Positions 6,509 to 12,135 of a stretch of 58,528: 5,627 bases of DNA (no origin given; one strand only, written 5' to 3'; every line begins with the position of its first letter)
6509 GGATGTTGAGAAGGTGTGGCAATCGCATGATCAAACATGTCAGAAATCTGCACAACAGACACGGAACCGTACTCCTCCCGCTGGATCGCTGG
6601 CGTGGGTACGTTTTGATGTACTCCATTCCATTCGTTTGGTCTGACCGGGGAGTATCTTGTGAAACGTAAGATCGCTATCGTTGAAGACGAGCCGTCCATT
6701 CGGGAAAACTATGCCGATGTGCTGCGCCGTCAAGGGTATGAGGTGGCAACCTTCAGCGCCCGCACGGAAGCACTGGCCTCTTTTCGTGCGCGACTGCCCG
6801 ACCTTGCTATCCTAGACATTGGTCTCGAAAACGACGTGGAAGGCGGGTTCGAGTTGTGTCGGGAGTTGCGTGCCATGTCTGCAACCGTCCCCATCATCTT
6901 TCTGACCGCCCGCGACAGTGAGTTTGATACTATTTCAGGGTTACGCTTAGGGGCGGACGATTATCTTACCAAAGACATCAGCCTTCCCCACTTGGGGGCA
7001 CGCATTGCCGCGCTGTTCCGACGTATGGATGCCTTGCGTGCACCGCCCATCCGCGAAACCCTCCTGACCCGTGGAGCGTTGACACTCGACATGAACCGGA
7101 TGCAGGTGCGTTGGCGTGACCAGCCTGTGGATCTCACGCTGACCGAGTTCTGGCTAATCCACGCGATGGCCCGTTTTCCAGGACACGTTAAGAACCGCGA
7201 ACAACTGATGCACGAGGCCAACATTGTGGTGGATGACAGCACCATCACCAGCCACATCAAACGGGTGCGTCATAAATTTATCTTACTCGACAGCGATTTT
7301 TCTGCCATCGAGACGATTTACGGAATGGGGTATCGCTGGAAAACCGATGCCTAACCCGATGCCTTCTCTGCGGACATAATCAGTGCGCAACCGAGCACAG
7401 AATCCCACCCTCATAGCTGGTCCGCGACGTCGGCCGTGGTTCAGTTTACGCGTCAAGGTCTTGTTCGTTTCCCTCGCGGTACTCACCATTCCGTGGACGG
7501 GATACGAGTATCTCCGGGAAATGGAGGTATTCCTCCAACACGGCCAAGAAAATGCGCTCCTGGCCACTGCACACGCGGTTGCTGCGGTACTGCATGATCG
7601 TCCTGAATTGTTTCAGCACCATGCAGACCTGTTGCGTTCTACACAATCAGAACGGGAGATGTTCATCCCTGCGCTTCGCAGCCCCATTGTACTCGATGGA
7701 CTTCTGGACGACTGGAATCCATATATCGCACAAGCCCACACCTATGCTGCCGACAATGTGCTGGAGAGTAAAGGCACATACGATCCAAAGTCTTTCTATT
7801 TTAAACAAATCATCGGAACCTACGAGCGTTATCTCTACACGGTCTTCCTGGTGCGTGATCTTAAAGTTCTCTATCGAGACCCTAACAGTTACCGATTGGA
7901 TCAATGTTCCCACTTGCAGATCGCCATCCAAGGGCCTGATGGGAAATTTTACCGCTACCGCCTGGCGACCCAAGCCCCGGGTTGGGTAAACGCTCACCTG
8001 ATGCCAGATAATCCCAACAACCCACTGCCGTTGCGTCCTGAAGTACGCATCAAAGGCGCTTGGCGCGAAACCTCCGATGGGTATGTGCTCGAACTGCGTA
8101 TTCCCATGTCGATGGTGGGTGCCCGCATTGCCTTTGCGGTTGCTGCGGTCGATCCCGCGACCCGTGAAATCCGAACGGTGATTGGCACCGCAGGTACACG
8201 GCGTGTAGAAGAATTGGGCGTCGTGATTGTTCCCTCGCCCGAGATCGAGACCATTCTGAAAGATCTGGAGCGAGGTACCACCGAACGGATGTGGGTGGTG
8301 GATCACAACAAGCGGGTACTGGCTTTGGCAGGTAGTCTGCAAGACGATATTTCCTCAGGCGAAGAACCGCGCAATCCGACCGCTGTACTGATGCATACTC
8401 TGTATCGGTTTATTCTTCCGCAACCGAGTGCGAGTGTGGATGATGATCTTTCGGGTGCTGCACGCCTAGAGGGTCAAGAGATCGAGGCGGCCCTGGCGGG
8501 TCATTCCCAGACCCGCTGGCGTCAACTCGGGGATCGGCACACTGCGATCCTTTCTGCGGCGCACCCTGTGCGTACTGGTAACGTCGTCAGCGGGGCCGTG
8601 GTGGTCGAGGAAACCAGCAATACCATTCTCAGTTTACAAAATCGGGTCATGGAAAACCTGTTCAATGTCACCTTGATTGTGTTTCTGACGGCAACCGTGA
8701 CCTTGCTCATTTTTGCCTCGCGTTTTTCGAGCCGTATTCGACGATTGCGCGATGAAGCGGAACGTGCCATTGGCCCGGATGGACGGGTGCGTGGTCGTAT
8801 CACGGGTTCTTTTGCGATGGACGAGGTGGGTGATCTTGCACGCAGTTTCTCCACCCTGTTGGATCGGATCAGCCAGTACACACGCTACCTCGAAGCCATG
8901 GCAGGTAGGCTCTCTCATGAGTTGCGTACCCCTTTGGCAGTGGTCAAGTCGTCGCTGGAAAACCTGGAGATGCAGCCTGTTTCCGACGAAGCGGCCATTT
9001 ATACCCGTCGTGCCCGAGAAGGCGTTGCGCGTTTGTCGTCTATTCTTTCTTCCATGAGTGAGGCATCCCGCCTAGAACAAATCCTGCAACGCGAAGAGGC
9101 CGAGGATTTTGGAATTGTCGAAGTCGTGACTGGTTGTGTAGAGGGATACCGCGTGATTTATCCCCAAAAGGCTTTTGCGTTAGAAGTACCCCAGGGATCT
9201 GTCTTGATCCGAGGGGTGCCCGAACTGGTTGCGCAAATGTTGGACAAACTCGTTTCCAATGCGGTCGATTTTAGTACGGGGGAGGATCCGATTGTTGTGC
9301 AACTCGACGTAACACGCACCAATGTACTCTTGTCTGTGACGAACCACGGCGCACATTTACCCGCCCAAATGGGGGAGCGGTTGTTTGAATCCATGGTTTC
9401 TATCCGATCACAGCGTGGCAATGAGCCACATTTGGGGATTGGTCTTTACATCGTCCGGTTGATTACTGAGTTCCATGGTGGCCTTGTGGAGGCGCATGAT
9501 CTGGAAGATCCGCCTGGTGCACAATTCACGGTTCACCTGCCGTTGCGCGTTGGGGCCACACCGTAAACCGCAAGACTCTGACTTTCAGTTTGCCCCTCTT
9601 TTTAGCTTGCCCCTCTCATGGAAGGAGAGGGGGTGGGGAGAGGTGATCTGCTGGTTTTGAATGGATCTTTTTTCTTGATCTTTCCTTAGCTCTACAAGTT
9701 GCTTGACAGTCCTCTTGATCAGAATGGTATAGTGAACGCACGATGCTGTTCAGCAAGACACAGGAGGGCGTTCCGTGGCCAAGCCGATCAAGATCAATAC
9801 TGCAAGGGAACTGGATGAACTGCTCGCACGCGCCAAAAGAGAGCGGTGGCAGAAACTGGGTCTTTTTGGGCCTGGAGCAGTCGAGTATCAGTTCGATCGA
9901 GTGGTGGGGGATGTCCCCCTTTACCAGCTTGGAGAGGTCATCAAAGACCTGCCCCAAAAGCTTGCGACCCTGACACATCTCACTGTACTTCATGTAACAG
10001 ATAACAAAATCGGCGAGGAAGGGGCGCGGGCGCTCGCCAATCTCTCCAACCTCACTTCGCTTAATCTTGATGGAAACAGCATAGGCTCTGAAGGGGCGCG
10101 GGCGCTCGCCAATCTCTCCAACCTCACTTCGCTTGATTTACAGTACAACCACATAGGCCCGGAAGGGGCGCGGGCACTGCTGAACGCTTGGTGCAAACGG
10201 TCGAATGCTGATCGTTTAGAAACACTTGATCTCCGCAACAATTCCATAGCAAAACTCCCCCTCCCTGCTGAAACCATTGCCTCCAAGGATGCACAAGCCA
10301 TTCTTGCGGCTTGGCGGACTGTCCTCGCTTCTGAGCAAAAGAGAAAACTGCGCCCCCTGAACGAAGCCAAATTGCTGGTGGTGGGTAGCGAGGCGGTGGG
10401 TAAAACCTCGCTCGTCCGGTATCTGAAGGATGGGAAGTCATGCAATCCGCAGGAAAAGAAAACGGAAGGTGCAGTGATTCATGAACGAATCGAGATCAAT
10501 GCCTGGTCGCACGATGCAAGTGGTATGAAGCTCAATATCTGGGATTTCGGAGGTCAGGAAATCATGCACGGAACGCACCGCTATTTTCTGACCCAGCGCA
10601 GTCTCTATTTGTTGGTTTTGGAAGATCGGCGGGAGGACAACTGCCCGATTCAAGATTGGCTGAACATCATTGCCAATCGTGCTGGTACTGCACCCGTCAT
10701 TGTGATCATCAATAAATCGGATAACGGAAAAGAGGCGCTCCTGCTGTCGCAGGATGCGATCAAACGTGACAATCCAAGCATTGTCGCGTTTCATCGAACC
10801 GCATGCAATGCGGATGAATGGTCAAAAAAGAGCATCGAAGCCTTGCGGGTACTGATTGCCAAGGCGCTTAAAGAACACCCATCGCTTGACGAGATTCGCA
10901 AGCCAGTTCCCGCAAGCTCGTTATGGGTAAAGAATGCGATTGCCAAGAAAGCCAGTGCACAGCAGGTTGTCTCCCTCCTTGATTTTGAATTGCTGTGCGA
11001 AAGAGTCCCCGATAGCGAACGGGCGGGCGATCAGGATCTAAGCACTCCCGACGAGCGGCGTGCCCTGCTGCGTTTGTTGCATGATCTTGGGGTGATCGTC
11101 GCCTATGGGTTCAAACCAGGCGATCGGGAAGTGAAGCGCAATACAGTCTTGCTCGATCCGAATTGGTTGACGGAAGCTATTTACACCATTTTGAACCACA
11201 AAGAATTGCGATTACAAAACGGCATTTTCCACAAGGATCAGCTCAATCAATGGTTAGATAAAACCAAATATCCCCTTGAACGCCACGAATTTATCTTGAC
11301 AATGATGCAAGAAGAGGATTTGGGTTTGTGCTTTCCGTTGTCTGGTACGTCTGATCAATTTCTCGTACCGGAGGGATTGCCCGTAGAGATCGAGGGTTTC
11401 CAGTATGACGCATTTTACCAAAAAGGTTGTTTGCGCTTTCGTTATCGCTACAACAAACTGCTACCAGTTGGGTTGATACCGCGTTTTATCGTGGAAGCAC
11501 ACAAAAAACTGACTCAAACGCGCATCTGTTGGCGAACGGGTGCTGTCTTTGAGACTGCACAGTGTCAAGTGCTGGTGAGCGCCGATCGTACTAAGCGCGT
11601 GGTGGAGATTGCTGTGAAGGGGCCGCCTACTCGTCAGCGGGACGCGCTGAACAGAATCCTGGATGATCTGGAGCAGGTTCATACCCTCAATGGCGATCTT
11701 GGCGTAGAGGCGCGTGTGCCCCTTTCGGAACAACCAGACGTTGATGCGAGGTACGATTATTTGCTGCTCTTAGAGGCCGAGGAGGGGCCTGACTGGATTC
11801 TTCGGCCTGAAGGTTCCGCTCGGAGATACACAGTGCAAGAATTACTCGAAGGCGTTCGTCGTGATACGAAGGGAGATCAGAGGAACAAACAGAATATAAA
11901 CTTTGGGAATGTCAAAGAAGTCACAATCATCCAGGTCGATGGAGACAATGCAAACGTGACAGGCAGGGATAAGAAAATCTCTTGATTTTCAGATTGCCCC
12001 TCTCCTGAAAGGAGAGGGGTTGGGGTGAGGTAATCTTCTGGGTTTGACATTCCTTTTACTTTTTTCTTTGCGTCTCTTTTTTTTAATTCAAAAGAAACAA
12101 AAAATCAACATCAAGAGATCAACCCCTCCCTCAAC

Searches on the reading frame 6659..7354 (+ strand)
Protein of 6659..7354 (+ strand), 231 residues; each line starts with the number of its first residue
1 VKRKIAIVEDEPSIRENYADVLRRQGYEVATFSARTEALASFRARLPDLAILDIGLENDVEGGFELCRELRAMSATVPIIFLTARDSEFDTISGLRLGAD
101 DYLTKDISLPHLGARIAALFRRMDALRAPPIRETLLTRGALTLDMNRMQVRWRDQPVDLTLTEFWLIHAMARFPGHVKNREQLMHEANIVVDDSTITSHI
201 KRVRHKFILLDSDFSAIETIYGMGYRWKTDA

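Call 7: search_protein_families(library=pfam, proteins=[window:6659-7354:+], max_evalue=0.00001)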
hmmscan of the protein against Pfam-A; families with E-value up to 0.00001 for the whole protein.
window:6659-7354:+ (231 aa): 2 families
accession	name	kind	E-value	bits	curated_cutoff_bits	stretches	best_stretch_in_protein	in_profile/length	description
PF00072.30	Response_reg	-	1.1e-25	90.4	30.2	1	5-116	1-110/111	Response regulator receiver domain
PF00486.34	Trans_reg_C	-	8.4e-12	45.4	26.2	1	155-226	2-76/77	Transcriptional regulatory protein, C terminal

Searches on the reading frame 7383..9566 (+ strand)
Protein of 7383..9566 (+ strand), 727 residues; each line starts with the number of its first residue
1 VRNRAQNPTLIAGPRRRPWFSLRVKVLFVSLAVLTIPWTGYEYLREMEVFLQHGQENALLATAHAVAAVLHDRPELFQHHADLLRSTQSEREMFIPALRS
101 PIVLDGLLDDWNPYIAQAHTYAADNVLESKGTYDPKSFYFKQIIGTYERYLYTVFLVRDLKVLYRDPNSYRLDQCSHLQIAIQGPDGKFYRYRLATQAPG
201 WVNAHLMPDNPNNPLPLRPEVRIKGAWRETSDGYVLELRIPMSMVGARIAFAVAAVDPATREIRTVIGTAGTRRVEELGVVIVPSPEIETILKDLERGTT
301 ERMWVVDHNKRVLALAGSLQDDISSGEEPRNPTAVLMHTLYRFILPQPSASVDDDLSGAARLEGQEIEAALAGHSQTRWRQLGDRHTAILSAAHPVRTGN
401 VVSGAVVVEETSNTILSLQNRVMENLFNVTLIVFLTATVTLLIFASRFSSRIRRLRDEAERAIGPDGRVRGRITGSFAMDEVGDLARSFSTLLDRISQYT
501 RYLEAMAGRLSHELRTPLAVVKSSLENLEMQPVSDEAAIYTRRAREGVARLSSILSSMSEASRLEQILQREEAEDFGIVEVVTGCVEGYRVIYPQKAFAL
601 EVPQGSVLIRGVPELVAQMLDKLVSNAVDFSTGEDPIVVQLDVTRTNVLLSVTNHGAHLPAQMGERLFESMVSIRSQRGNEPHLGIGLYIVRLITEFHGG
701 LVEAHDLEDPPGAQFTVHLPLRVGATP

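Call 7: search_protein_families(library=pfam, proteins=[window:7383-9566:+], max_evalue=0.00001)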
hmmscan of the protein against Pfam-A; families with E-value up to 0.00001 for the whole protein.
window:7383-9566:+ (727 aa): 2 families
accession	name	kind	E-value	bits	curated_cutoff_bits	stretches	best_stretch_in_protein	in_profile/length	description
PF02518.31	HATPase_c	-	3.9e-16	59.9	26.4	1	612-722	2-110/111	Histidine kinase-, DNA gyrase B-, and HSP90-like ATPase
PF00512.31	HisKA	-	1.3e-10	41.6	26.9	1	505-566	4-65/66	His Kinase A (phospho-acceptor) domain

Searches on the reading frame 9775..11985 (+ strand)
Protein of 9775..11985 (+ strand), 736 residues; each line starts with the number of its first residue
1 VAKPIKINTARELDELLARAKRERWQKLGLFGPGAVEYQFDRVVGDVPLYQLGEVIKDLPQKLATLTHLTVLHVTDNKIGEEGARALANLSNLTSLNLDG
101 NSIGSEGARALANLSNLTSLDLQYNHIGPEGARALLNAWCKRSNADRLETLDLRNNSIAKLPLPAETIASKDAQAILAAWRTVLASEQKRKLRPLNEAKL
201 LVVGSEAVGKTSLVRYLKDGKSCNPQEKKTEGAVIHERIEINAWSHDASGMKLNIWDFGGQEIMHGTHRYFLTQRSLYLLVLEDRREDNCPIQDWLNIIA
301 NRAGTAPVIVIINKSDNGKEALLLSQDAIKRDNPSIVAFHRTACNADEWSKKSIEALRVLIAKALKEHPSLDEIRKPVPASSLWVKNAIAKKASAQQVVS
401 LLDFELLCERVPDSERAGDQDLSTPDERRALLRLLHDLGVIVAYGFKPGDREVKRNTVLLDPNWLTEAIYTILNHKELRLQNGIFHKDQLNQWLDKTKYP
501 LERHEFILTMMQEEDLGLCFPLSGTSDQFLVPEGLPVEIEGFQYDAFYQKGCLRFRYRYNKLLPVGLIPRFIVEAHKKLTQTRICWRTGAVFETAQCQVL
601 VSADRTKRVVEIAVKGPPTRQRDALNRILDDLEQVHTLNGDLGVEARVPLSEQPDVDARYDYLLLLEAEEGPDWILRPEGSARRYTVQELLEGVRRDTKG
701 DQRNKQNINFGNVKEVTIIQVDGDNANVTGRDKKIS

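Call 7: search_protein_families(library=pfam, proteins=[window:9775-11985:+], max_evalue=0.00001)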
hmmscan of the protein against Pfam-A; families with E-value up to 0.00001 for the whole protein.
window:9775-11985:+ (736 aa): 10 families
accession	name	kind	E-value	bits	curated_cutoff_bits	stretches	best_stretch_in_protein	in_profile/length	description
PF08477.19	Roc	-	8.1e-25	87.8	27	1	199-316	1-119/119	Ras of Complex, Roc, domain of DAPkinase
PF16095.11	COR-A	-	2.8e-24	86.1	35.3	1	385-533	7-141/143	C-terminal of Roc, COR-A domain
PF25497.1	COR-B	-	3.8e-21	75.9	27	1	552-693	3-145/145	C-terminal of Roc, COR-B domain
PF13516.12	LRR_6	-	2.9e-19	68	23.4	0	115-135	3-23/24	Leucine Rich repeat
PF13855.12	LRR_8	-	3.8e-11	43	27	1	68-127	2-61/61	Leucine rich repeat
PF12799.13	LRR_4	-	2.6e-10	40.6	27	0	92-127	2-36/44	Leucine Rich repeats (2 copies)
PF00071.28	Ras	-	1.3e-09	38.2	21.6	1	199-340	1-139/162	Ras family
PF00560.39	LRR_1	-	1.8e-08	33.3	20.6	0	92-114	1-23/23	Leucine Rich Repeat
PF00025.27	Arf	-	1.6e-06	28.1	22.3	1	195-318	12-128/174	ADP-ribosylation factor family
PF23598.1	LRR_14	-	1.8e-06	27.4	40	1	55-150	81-174/353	Leucine-rich repeat region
